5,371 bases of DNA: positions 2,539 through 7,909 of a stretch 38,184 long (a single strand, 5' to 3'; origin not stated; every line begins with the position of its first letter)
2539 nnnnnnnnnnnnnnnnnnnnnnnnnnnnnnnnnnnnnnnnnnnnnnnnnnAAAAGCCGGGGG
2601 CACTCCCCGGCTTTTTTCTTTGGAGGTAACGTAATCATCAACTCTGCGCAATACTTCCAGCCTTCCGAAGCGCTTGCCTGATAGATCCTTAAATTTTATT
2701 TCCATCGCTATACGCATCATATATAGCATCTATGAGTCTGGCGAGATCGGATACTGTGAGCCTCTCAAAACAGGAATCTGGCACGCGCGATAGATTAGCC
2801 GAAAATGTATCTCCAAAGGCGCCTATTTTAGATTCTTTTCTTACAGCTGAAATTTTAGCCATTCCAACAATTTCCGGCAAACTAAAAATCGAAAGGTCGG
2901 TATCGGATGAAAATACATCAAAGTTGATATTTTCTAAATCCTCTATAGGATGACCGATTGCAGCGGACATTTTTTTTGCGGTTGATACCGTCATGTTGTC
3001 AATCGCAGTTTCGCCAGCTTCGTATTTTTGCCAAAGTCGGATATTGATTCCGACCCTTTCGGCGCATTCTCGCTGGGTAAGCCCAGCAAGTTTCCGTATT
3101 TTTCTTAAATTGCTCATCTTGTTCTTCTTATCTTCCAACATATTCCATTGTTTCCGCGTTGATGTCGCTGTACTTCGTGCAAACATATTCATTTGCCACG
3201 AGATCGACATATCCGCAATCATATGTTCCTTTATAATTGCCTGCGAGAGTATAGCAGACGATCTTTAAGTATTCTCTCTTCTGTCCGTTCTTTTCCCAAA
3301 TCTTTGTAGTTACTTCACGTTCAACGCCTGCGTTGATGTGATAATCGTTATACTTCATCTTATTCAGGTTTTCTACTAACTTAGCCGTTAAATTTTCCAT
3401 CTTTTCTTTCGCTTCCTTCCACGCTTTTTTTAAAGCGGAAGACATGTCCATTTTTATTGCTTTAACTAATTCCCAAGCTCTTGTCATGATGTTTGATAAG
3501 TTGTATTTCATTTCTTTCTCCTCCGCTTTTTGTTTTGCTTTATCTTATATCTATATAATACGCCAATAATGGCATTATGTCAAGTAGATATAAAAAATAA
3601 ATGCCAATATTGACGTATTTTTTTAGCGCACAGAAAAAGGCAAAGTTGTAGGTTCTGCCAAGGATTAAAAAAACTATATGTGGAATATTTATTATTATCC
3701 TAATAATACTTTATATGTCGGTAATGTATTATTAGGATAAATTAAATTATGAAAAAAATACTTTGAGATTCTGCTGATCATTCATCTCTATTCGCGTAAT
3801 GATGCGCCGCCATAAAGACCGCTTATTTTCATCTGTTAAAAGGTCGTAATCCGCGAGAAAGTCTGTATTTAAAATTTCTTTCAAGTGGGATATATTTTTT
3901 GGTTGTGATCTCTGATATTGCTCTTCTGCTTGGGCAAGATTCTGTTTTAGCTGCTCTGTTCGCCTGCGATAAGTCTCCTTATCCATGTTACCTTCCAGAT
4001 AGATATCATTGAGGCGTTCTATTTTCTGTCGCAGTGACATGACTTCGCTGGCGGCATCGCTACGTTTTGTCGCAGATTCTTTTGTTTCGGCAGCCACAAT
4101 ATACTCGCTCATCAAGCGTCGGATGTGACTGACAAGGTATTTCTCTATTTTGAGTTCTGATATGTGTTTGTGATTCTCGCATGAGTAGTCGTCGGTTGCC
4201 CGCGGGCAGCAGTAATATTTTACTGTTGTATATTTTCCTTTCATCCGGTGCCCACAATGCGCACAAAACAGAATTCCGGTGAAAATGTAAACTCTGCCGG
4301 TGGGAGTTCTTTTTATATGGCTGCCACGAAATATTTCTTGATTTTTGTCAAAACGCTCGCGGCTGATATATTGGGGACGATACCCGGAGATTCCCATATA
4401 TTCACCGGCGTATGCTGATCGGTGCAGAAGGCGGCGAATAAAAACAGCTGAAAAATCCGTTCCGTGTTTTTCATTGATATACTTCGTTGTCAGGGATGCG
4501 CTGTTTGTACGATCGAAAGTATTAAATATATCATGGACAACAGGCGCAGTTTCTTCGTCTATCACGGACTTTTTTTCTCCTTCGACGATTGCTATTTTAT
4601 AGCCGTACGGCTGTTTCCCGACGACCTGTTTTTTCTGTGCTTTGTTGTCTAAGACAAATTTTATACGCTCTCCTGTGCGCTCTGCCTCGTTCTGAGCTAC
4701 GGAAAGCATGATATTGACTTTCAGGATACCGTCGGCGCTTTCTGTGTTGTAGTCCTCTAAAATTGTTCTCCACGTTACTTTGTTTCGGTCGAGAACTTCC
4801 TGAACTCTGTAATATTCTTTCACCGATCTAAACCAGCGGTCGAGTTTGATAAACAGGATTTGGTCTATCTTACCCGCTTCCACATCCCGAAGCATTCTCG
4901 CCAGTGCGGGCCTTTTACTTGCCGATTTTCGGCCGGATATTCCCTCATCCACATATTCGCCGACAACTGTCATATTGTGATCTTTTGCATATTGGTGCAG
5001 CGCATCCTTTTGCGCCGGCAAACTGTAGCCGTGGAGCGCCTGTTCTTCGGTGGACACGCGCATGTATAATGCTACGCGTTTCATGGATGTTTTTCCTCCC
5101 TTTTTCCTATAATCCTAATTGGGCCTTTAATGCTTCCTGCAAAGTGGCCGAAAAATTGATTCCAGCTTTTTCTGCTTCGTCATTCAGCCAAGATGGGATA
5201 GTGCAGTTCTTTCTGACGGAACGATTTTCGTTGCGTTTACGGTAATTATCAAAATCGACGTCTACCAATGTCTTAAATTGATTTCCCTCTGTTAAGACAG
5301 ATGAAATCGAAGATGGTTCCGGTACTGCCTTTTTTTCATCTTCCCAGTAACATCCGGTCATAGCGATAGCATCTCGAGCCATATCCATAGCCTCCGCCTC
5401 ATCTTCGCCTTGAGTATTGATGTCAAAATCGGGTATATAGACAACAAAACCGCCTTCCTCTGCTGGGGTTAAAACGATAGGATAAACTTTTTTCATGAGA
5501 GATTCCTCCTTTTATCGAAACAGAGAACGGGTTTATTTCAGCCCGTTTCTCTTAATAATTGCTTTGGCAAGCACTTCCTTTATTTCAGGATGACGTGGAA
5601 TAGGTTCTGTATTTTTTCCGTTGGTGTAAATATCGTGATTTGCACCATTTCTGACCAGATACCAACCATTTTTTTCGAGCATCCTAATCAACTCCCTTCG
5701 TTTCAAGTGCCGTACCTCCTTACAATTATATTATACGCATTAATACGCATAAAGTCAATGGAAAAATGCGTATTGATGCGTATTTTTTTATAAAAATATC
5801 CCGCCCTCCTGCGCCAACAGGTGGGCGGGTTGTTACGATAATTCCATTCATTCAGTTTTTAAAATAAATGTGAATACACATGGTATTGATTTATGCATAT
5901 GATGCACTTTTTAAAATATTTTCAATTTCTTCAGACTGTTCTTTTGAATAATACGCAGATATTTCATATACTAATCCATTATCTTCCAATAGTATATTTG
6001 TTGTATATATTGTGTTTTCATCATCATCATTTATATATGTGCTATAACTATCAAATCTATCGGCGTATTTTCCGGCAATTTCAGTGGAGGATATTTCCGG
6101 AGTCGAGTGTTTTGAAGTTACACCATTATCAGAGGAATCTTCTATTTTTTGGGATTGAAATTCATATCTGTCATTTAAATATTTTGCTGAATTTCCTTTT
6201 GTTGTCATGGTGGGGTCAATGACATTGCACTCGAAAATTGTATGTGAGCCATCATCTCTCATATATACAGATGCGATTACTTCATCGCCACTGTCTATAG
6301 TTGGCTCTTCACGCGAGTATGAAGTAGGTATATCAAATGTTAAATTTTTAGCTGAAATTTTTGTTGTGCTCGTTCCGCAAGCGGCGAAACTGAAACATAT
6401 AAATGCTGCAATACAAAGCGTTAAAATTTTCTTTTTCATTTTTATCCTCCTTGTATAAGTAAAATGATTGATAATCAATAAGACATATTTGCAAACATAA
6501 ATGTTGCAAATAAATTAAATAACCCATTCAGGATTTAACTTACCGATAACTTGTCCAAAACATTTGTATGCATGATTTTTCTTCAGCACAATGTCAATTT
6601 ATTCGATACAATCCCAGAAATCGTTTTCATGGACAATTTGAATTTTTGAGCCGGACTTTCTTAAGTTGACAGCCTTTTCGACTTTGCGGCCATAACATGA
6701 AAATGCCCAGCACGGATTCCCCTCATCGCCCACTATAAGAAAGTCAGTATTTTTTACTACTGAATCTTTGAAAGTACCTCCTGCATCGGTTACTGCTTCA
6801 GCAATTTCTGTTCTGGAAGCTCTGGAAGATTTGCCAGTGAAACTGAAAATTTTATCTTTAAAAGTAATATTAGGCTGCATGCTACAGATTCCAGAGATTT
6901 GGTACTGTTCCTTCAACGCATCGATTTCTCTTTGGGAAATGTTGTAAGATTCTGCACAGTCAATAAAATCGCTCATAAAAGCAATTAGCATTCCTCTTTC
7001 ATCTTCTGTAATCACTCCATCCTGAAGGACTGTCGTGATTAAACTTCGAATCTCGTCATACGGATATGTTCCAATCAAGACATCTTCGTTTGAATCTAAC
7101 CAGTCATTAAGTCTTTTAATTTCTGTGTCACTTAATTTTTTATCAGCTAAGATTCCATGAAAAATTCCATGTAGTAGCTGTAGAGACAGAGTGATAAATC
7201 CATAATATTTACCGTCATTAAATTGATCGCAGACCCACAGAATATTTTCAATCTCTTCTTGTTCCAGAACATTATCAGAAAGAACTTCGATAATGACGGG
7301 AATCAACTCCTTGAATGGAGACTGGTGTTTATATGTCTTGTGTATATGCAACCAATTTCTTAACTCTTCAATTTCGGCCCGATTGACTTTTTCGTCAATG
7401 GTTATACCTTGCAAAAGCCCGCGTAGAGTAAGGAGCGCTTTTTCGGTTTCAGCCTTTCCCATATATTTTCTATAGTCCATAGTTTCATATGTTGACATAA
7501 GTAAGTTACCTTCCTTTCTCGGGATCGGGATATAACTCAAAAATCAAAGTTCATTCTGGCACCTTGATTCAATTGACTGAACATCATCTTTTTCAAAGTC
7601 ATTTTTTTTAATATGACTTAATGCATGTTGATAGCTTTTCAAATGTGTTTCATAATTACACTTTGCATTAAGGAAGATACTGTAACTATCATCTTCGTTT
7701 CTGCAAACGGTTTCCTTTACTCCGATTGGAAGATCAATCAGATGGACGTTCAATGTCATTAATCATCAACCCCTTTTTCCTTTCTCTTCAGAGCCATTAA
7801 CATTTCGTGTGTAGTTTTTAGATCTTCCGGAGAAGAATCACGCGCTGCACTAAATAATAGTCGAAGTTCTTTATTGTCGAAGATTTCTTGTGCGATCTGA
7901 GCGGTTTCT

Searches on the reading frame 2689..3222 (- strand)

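Call 3: search_protein_families(library=pfam, proteins=[window:2689-3222:-], max_evalue=0.1)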
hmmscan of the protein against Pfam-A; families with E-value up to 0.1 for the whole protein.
window:2689-3222:- (177 aa): 7 families
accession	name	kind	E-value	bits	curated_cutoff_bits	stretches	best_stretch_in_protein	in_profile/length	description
PF12844.13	HTH_19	-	2.7e-07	30.8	30.2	1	38-79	3-44/64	Helix-turn-helix domain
PF13560.12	HTH_31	-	1.1e-05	26.1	27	1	39-73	6-40/64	Helix-turn-helix domain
PF01381.28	HTH_3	-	1.8e-05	25.1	23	1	39-90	1-49/55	Helix-turn-helix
PF08965.17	Aca2_YdiL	-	0.00079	20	23.8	1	38-90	5-59/118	Aca2/YdiL-like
PF15731.11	MqsA_antitoxin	-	0.0034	18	30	1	29-79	64-114/131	Antitoxin component of bacterial toxin-antitoxin system, MqsA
PF13443.12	HTH_26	-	0.043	14.5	22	0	38-101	1-62/63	Cro/C1-type HTH DNA-binding domain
PF13413.12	HTH_25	-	0.091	13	24.6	0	39-70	2-33/62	Helix-turn-helix domain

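Call 57: search_protein_families(library=phrogs, proteins=[window:2689-3222:-], max_evalue=0.1)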
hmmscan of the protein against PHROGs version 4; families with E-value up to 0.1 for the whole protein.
window:2689-3222:- (177 aa): 19 families
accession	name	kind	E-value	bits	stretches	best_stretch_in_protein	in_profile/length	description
phrog_3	-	transcription regulation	8.1e-10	40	1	18-106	71-155/430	transcriptional repressor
phrog_8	-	transcription regulation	1.8e-08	35.2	1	11-121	47-150/346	transcriptional regulator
phrog_2328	-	transcription regulation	2.9e-07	31.3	1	38-98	19-76/128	transcriptional repressor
phrog_5823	-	transcription regulation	1.6e-05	25.2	1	37-96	9-66/404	transcriptional regulator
phrog_955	-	DNA, RNA and nucleotide metabolism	1.7e-05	25.6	1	15-86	5-76/142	HTH DNA binding protein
phrog_7241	-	transcription regulation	0.00018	22.6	1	37-96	64-120/122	transcriptional regulator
phrog_2104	-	unknown function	0.0003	21.9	1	22-72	27-77/103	-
phrog_147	-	transcription regulation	0.00071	20.9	1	38-75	8-46/100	transcriptional regulator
phrog_1373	-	transcription regulation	0.00082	20.4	1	23-94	52-120/166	transcriptional regulator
phrog_4836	-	transcription regulation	0.0022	18.6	1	22-72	69-113/194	CII-like regulator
phrog_2439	-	transcription regulation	0.0028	17.6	1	37-84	10-57/367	transcriptional regulator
phrog_2967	-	transcription regulation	0.0039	17.8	1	32-80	8-56/225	transcriptional regulator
phrog_36984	-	DNA, RNA and nucleotide metabolism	0.0049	18.2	0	38-60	8-30/49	DNA binding protein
phrog_7950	-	transcription regulation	0.0049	17.9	1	37-70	10-43/68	transcriptional repressor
phrog_2339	-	DNA, RNA and nucleotide metabolism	0.012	16.6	1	18-59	9-50/98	HTH DNA binding protein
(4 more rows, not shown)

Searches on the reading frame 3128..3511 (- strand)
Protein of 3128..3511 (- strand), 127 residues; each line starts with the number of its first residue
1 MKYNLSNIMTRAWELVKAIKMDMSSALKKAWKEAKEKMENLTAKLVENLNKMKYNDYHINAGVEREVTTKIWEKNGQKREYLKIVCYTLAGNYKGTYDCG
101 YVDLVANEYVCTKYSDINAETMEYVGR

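Call 3: search_protein_families(library=pfam, proteins=[window:3128-3511:-], max_evalue=0.1)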
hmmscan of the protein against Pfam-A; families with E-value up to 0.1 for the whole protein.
window:3128-3511:- (127 aa): 5 families
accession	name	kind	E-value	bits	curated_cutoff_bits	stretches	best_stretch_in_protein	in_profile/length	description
PF25368.1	PUB10_N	-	0.0028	18.7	32.6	1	4-67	49-113/124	PUB10-like, N-terminal domain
PF24992.1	DUF7777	-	0.0079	16.9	27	1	8-80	20-92/135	Domain of unknown function (DUF7777)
PF05757.16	PsbQ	-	0.022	15.3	26.9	1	17-53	138-174/204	Oxygen evolving enhancer protein 3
PF07410.16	Phage_Gp111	-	0.038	15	27.1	1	7-94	1-98/117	Streptococcus thermophilus bacteriophage Gp111 protein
PF25589.1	DUF7935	-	0.086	12.8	27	0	8-58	106-158/171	Family of unknown function (DUF7935)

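Call 57: search_protein_families(library=phrogs, proteins=[window:3128-3511:-], max_evalue=0.1)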
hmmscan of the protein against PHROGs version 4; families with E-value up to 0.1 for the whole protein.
window:3128-3511:- (127 aa): 4 families
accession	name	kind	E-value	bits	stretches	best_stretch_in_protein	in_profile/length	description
phrog_6516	-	unknown function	0.015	16.7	1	31-91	37-96/144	-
phrog_3294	-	unknown function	0.028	15.7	1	24-89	43-104/133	-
phrog_8305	-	unknown function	0.034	15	0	2-48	3-62/124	-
phrog_13900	-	head and packaging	0.088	14.2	0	22-56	24-58/132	minor head protein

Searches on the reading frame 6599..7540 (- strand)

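Call 25: search_protein_families(library=pfam, proteins=[window:6599-7540:-], max_evalue=0.05)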
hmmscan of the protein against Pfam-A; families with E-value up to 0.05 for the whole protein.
window:6599-7540:- (313 aa): 2 families
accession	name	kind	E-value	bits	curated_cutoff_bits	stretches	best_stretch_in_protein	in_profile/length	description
PF00533.33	BRCT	-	5.5e-09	36.6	21.3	1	226-312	5-78/78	BRCA1 C Terminus (BRCT) domain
PF16589.12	BRCT_2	-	0.009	16.7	27.3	1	227-280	3-56/86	BRCT domain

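Call 57: search_protein_families(library=phrogs, proteins=[window:6599-7540:-], max_evalue=0.1)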
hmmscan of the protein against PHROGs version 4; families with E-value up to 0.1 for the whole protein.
window:6599-7540:- (313 aa): 6 families
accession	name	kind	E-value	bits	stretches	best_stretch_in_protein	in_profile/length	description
phrog_3989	-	unknown function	3.9e-83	280.1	1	23-312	5-292/296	-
phrog_2561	-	DNA, RNA and nucleotide metabolism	1.4e-07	32.9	1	197-312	60-160/167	DNA ligase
phrog_3869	-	DNA, RNA and nucleotide metabolism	2.3e-07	30.7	1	195-274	546-628/656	NAD-dependent DNA ligase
phrog_3498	-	DNA, RNA and nucleotide metabolism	6.3e-05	23.9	1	223-274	174-226/256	NAD-dependent DNA ligase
phrog_6050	-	DNA, RNA and nucleotide metabolism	0.0011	18.8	1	161-230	61-129/402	HNH endonuclease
phrog_13465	-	unknown function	0.084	13.4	0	53-74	24-45/74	-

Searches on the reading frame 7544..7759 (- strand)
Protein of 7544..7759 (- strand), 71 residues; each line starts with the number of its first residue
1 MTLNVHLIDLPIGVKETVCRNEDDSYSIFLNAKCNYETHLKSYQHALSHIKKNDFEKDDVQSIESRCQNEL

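Call 25: search_protein_families(library=pfam, proteins=[window:7544-7759:-], max_evalue=0.05)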
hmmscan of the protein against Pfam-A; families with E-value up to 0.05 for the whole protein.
window:7544-7759:- (71 aa): 0 families

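Call 57: search_protein_families(library=phrogs, proteins=[window:7544-7759:-], max_evalue=0.1)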
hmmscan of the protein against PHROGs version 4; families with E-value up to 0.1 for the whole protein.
window:7544-7759:- (71 aa): 2 families
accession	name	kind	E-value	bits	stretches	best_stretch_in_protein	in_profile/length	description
phrog_20886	-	unknown function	1.3e-23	83.5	1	2-66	2-67/72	-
phrog_20936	-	unknown function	1e-09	39.6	1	1-63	4-67/91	-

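Call 79: find_encoding_contigs(protein=window:7544-7759:-, flank=9000, max_places=10)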
Protein window:7544-7759:- (71 aa): 14 contigs read that carry it; 10 places shown.
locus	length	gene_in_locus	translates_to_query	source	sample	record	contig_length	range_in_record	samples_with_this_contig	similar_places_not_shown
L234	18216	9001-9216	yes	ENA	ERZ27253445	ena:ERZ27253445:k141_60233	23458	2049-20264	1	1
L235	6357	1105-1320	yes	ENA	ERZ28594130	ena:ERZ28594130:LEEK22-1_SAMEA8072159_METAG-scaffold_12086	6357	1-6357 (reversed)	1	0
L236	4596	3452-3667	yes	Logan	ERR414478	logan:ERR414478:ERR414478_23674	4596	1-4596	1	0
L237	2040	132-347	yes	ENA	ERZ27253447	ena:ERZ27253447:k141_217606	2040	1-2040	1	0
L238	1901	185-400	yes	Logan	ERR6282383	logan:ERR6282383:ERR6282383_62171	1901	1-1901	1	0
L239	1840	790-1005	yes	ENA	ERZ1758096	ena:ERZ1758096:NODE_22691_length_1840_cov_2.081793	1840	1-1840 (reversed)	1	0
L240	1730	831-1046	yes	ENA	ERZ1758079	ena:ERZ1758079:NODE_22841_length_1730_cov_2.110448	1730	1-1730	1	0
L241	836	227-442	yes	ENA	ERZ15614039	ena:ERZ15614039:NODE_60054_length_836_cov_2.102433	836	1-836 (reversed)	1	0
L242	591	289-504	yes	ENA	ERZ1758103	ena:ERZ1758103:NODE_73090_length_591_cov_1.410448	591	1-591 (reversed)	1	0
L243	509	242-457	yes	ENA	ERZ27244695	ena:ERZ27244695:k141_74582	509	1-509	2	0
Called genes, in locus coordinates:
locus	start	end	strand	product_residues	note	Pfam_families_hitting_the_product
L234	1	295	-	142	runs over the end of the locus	PF22769:DCD (weak), PF00692:dUTPase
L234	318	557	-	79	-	-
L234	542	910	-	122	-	PF22253:DUF6948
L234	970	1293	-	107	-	-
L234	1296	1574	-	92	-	-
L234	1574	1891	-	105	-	-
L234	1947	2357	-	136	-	-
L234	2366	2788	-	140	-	PF00436:SSB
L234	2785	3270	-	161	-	-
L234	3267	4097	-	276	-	PF23343:REP_ORF2-G2P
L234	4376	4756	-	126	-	-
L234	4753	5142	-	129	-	-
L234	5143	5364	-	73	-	-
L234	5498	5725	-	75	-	-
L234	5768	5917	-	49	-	-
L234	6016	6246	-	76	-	-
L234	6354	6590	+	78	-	PF12844:HTH_19, PF13560:HTH_31, PF01381:HTH_3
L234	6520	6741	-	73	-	PF12844:HTH_19 (weak), PF01381:HTH_3, PF13413:HTH_25 (faint)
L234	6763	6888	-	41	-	-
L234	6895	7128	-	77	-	-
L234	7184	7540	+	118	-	-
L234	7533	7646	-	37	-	-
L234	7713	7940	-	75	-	PF11195:Tad2-like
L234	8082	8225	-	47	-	-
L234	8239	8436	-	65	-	PF12844:HTH_19 (weak), PF13443:HTH_26, PF01381:HTH_3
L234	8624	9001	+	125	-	PF12844:HTH_19 (weak), PF13443:HTH_26, PF01381:HTH_3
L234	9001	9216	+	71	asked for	-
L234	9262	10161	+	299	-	PF00533:BRCT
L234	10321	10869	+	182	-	-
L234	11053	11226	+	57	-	PF07927:HicA_toxin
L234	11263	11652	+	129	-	PF15919:HicB_lk_antitox, PF15970:HicB-like_2 (weak)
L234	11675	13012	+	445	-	PF00239:Resolvase, PF07508:Recombinase (weak), PF13408:Zn_ribbon_recom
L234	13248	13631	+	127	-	-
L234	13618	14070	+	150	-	PF12844:HTH_19 (weak), PF13560:HTH_31 (weak), PF01381:HTH_3 (faint)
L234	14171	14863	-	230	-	PF05951:Peptidase_M15_2, PF08291:Peptidase_M15_3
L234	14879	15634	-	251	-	PF02498:Bro-N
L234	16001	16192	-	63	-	PF16945:Phage_r1t_holin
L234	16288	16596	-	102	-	-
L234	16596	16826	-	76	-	-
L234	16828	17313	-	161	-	-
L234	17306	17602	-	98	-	-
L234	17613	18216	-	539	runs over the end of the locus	-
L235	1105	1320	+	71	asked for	-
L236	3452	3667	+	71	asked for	-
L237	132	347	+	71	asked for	-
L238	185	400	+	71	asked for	-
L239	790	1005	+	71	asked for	-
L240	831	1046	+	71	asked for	-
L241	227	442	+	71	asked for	-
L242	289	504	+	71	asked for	-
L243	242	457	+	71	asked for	-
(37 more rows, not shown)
